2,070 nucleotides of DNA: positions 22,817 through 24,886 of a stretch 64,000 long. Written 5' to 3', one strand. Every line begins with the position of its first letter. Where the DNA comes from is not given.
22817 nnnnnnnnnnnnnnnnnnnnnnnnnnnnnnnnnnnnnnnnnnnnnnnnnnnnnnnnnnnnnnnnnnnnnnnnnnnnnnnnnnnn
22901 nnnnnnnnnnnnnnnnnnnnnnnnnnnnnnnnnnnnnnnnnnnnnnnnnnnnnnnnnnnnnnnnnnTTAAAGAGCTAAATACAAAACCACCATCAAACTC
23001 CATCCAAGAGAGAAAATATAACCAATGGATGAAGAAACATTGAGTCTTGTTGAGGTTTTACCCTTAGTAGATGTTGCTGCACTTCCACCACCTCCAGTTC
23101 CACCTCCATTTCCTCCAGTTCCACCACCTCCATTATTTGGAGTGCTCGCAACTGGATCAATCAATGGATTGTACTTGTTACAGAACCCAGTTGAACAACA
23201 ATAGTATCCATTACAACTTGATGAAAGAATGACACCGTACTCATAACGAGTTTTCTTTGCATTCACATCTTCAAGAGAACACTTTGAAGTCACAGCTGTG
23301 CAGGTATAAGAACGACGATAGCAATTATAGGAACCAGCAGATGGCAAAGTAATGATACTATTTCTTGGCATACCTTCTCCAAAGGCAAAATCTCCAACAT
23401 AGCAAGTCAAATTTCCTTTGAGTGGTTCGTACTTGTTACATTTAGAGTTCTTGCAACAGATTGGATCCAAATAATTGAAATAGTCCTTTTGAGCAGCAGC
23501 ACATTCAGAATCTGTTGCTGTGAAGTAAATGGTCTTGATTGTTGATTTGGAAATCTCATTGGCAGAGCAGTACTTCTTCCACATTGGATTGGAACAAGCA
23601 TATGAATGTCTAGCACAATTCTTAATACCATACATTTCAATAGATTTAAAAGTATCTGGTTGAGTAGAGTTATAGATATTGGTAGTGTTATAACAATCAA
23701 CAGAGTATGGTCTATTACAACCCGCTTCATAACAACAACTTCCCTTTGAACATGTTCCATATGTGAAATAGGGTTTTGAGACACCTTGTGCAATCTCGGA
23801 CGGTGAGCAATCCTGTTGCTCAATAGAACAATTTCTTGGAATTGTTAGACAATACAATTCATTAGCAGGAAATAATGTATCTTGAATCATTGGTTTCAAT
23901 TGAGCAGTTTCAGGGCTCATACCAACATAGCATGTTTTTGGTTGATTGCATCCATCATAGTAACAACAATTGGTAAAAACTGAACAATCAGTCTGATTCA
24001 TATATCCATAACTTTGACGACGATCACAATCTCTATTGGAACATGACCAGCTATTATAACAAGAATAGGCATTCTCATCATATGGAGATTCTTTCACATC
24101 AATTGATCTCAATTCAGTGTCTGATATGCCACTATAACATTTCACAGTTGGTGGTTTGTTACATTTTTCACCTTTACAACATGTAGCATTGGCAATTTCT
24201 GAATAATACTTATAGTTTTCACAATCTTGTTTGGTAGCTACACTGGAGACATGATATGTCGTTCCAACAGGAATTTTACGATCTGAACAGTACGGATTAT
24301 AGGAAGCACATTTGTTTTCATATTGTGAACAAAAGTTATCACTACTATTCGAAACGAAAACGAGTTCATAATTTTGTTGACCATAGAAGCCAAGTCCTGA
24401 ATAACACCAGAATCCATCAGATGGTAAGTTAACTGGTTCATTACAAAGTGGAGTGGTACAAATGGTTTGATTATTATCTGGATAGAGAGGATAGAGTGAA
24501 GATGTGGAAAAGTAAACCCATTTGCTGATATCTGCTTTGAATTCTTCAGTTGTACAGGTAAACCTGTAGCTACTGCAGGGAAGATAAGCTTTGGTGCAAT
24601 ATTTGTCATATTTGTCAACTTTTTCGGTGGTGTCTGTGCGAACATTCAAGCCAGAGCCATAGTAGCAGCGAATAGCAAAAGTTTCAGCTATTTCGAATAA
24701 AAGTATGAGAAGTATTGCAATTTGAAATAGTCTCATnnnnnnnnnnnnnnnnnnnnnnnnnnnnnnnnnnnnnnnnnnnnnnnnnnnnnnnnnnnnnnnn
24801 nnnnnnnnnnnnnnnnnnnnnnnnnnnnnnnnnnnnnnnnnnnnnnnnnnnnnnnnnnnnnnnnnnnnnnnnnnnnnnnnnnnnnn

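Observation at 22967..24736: Six-module Cys-rich GPI-anchored protein with a Ly6/uPAR-type CC....CN signature in a probable non-metazoan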

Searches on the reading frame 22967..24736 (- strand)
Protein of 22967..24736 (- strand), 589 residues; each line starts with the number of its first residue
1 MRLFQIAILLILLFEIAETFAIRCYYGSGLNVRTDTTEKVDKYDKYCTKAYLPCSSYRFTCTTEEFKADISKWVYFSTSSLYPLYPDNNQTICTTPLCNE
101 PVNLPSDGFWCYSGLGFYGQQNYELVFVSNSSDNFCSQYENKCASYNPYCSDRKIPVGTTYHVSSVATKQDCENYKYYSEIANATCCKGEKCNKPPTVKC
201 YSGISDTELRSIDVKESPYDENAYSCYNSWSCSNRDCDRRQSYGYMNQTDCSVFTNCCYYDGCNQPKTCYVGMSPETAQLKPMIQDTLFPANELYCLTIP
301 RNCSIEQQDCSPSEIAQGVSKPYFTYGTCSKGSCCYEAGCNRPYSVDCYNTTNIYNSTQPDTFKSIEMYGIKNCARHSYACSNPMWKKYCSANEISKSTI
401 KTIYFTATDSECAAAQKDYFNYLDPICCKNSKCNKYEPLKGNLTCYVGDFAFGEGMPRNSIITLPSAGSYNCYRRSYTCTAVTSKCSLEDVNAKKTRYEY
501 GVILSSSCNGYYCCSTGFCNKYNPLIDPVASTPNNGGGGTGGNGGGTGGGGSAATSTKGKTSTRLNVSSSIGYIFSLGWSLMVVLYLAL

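Call 3: search_protein_families(library=pfam, proteins=[window:22967-24736:-], max_evalue=10)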
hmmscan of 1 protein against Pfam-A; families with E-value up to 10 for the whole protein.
window:22967-24736:- (589 aa): 0 families
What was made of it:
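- High Cys content, and no Pfam assignment for the window protein (call 3).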

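Call 4: search_solved_structures(query=window:22967-24736:-, max_evalue=10)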
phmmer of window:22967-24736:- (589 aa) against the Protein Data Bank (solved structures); distinct sequences matched with E-value up to 10: 256 (the best 60 are shown).
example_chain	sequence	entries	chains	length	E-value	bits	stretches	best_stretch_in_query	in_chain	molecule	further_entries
5b3n_A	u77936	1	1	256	0.00043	22.5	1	461-565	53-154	anti-H4K20me1_scFv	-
6ejm_H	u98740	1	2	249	0.0034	19.5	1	477-576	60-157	SINGLE CHAIN FV FRAGMENT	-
7url_A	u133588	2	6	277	0.009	18.1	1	477-565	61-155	anti-HIV scFv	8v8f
8ezm_H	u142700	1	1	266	0.0096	18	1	475-572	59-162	Transmission-reducing antibody AS01-63, Single-chain Fv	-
9jeb_A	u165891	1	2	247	0.01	17.9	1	479-569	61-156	N1 scFv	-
7rk2_C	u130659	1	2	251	0.014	17.5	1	481-558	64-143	scFv 2D9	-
8ia6_A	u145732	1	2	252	0.016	17.3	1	480-570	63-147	scFv antibody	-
7ua8_H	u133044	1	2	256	0.017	17.2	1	503-568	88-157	230Al-20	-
6ek2_H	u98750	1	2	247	0.019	17.1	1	463-566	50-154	SINGLE CHAIN FV FRAGMENT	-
2ghw_B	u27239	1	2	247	0.024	16.7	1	474-564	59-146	anti-sars scFv antibody, 80R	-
7deo_A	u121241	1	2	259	0.027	16.6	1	479-561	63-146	antibody scFv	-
6dsi_A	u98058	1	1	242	0.027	16.5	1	473-570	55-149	Anti-TN-C scFv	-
6g8r_A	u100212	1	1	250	0.029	16.4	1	470-569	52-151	single-chain variable fragment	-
8u5l_F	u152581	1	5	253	0.033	16.3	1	477-557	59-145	scFv fragment of the monoclonal antibody MAU868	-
6ehv_X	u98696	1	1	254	0.034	16.2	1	508-567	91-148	scFv AbVance: increasing our knowledge of antibody structural space to enable faster and b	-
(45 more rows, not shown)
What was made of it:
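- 23042..23170 (-): Gly/Ser/Thr-rich stalk, aa 523-565, predicted disordered. Its GGGGTGG run caused spurious scFv-linker hits in the PDB sequence search (call 4).
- Tried and rejected: This is an artefact of the GGGGTGG stalk matching Gly-Ser linkers, and I rejected it (call 4).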

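Call 6: find_homologous_proteins(query=window:22967-24736:-, max_evalue=0.001)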
Query window:22967-24736:-: 1763 candidates shared short words with the query, none scored E <= 0.001.

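Call 14: find_encoding_contigs(protein=window:22967-24736:-, flank=2000, max_places=3)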
Protein window:22967-24736:- (589 aa): no gene with exactly this product is on record in the collection.

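Call 80: predict_structure(alignment_id=A5)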
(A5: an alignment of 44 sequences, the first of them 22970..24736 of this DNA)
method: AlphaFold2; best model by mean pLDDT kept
length: 589 residues; sequences in the alignment: 44
mean_pLDDT: 77.8   pTM: 0.51
mean pLDDT of the five models: 77.8, 77.2, 76.4, 74.3, 72.5
residues with pLDDT >= 90: 125; 70-90: 332; 50-70: 85; < 50: 47
segments of 3 or more residues with pLDDT < 50: 530-575
pLDDT, mean of each block of 10 residues (from residue 1): 78 67 79 64 82 72 73 86 81 87 76 73 77 91 83 75 90 91 92 85 74 71 79 64 85 81 84 84 65 80 86 88 87 81 88 84 72 88 92 91 91 87 90 83 88 84 78 94 95 94 88 89 65 36 29 28 30 50 66
secondary structure, 60 per line:
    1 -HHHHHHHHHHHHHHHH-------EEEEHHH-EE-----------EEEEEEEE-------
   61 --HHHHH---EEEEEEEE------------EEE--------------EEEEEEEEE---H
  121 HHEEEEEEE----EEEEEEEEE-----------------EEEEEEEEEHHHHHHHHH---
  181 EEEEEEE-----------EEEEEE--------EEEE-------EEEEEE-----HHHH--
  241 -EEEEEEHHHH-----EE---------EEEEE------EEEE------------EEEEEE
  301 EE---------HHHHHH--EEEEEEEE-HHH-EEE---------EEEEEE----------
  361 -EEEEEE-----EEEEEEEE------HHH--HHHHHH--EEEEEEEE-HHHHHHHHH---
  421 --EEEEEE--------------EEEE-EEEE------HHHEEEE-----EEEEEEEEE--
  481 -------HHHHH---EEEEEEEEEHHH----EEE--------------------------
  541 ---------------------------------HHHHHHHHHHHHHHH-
elements in order: H2-17 E25-28 E46-53 H63-67 E71-78 E91-93 E108-116 E123-129 E134-142 E160-168 H169-177 E181-187 E199-204 E213-216 E224-229 H235-238 E242-247 H248-251 E268-272 E279-282 E295-302 H312-317 E320-327 E333-335 E345-350 E362-367 E373-380 H392-397 E400-407 H409-417 E423-428 E443-446 E448-451 E461-464 E470-478 H488-492 E496-504 E512-514 H574-588
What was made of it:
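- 23939..24145 (-): Module 3, aa 198-266: the shortest and most divergent module, 8 Cys, ends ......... Structured in the full-length model, pLDDT about 64-85 (call 80).
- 23708..23938 (-): Module 4, aa 267-343: LU-like domain with 8 Cys, ends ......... Strand pattern in the full-length model (call 80).
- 23042..23170 (-): pLDDT below 50 for aa 530-575 (call 80).
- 22970..23041 (-): GPI-attachment-signal-like C-terminus, aa 566-589: small residues NVSSS (candidate omega site), then a 19-residue hydrophobic tail running to the last residue. Predicted terminal helix 574-588 (call 80).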

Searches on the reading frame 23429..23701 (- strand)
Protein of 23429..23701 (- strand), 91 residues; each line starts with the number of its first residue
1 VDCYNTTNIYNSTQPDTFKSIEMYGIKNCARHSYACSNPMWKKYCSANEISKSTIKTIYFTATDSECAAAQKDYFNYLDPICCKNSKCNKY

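Call 11: search_protein_families(library=pfam, proteins=[window:23429-23701:-], max_evalue=10)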
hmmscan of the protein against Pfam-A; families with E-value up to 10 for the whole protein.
seq(91 aa): 2 families
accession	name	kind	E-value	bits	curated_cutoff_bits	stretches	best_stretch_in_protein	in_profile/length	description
PF25646.1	SPV1_VP4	-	0.11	12.5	27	1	5-71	80-150/181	Sulfolobus polyhedral virus 1 major capsid protein VP4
PF05182.18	Fip1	-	0.11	12.4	22.7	1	70-77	18-25/43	Fip1 motif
